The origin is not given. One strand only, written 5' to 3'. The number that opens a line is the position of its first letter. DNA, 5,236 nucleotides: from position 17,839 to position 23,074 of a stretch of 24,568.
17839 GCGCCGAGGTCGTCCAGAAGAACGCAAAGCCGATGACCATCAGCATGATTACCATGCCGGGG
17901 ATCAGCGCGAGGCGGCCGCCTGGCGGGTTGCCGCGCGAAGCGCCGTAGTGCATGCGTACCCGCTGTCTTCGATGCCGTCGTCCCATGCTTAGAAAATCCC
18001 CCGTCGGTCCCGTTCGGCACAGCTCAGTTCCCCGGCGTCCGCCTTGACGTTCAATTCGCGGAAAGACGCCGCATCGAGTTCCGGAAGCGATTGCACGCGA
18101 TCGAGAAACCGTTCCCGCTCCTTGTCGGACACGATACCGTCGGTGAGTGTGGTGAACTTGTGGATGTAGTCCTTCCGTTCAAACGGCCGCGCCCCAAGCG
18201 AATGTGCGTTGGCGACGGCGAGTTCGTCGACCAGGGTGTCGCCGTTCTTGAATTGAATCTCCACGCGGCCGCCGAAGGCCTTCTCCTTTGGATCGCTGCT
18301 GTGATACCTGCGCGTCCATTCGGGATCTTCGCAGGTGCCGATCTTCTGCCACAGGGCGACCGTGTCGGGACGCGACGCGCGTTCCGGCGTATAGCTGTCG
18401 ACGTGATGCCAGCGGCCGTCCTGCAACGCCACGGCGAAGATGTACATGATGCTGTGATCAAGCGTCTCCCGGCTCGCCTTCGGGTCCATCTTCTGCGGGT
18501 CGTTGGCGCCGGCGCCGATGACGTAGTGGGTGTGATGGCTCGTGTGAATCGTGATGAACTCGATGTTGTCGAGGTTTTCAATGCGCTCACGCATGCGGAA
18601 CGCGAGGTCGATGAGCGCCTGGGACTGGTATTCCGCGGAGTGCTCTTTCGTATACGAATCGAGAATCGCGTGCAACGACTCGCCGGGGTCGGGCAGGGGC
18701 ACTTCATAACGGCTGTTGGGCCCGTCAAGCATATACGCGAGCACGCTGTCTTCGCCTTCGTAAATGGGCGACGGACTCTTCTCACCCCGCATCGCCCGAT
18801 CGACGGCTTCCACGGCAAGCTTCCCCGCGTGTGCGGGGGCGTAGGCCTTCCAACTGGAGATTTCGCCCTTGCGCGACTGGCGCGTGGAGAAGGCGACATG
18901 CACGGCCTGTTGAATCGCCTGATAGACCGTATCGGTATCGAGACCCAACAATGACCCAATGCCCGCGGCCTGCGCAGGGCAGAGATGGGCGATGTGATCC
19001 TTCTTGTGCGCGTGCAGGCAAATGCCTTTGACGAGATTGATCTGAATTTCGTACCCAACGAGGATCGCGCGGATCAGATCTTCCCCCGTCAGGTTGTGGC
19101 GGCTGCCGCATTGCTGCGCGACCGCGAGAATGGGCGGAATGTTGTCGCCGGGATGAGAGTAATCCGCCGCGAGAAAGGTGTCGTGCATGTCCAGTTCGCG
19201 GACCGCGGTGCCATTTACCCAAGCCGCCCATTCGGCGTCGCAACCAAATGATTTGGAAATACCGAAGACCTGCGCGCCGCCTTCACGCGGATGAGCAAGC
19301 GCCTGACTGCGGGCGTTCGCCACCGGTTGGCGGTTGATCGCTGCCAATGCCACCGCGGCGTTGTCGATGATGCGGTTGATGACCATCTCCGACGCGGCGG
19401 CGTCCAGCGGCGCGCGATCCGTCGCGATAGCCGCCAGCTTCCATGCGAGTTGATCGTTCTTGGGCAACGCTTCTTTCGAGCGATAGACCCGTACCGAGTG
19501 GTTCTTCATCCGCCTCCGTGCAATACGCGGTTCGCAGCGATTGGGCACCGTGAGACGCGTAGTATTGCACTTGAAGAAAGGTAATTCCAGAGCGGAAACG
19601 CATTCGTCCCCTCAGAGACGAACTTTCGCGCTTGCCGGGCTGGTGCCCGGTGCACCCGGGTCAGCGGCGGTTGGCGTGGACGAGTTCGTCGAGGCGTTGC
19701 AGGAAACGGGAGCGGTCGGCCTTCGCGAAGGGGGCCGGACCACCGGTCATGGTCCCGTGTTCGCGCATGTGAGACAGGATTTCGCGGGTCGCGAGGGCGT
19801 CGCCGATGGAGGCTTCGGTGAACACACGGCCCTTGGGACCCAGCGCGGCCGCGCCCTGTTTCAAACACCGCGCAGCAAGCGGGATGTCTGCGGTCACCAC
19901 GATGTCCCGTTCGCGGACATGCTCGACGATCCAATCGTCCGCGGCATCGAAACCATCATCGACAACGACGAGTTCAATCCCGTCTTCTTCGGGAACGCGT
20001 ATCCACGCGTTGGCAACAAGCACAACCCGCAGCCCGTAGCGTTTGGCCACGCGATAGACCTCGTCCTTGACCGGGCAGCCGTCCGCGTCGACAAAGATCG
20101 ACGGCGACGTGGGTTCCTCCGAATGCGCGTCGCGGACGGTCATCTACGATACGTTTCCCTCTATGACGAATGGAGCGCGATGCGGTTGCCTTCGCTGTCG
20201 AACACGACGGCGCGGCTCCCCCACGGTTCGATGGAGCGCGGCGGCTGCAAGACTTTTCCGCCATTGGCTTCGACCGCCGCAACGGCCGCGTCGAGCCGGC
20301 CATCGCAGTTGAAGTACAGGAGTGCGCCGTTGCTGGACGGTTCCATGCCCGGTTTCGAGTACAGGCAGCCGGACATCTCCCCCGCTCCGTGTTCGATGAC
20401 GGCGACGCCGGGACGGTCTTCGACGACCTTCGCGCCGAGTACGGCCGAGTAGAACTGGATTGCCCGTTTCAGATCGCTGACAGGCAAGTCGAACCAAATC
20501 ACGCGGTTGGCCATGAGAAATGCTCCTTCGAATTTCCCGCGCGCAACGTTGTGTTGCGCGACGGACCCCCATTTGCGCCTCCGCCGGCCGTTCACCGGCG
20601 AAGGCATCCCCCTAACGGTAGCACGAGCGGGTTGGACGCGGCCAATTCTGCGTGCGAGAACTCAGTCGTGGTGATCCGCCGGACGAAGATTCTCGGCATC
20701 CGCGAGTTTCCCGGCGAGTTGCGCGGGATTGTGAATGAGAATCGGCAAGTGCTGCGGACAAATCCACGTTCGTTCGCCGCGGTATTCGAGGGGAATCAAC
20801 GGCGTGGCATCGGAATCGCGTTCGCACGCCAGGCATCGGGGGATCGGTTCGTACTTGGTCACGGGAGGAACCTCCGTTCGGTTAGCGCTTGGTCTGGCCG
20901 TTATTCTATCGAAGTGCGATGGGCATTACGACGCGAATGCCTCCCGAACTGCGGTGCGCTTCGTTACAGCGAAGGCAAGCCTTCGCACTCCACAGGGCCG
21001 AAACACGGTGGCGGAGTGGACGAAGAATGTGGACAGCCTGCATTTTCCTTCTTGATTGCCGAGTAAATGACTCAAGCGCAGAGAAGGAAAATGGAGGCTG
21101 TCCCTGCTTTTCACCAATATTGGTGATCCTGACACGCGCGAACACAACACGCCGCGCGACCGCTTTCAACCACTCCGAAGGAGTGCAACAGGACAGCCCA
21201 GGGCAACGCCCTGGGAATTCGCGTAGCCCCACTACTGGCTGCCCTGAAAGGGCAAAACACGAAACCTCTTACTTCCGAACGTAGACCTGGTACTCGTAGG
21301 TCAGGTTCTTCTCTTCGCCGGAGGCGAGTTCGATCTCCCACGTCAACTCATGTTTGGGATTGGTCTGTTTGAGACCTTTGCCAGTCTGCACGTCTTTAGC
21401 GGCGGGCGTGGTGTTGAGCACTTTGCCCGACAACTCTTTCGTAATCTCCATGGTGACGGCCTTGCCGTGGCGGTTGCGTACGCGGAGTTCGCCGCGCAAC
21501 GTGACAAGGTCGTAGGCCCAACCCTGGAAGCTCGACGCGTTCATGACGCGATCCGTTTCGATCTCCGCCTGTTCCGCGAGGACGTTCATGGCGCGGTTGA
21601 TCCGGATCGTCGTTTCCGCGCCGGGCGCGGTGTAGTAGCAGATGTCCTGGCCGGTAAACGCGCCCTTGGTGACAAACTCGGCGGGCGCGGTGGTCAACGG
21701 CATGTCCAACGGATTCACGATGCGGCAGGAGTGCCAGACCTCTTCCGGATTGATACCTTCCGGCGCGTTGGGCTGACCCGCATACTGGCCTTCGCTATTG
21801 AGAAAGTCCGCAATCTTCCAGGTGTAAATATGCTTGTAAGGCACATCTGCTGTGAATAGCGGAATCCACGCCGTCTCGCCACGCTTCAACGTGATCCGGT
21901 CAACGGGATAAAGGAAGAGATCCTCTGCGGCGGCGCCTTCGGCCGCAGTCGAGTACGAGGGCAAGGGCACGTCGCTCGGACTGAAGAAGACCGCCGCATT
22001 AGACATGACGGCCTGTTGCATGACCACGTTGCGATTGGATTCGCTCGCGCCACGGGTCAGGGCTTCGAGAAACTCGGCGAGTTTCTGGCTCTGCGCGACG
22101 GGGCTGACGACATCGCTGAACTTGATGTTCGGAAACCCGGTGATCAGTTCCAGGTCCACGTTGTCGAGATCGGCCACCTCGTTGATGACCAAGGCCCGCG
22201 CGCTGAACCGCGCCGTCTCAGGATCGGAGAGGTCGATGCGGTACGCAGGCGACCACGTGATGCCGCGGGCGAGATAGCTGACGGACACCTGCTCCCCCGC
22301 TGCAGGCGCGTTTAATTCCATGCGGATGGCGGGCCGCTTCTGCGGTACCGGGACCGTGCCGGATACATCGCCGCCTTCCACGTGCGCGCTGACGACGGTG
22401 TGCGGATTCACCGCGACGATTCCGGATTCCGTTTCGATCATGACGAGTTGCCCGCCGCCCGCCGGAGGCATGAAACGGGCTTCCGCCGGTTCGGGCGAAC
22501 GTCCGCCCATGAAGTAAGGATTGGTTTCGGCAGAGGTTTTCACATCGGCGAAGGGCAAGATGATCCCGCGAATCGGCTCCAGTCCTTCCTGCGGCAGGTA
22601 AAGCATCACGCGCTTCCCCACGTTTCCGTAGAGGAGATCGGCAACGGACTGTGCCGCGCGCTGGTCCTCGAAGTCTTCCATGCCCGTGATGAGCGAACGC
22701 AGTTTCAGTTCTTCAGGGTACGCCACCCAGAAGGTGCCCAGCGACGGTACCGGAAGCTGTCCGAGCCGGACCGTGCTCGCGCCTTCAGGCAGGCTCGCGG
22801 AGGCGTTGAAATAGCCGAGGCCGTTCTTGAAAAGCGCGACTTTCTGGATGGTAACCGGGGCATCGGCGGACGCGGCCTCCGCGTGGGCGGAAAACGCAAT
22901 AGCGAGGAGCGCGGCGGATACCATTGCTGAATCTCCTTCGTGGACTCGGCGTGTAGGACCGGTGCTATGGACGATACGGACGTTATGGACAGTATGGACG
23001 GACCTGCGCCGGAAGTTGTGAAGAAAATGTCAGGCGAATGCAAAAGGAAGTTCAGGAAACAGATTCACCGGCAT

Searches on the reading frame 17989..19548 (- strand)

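Call 9: search_protein_families(library=pfam, proteins=[window:17989-19548:-], max_evalue=0.001)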
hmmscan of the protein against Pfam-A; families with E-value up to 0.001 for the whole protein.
window:17989-19548:- (519 aa): 2 families
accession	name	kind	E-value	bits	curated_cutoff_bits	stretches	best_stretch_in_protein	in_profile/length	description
PF03972.19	MmgE_PrpD_N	-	9.8e-65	218.6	32.1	1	33-279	2-241/244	MmgE/PrpD N-terminal domain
PF19305.4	MmgE_PrpD_C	-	6.3e-41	140.5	32.1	1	303-486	1-169/173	MmgE/PrpD C-terminal domain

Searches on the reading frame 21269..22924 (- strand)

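Call 9: search_protein_families(library=pfam, proteins=[window:21269-22924:-], max_evalue=0.001)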
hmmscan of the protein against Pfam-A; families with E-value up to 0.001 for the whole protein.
window:21269-22924:- (551 aa): 1 family
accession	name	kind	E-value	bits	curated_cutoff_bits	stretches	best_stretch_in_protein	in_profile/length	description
PF13598.12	DUF4139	-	3.7e-10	40.3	31.8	1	213-547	1-201/205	Domain of unknown function (DUF4139)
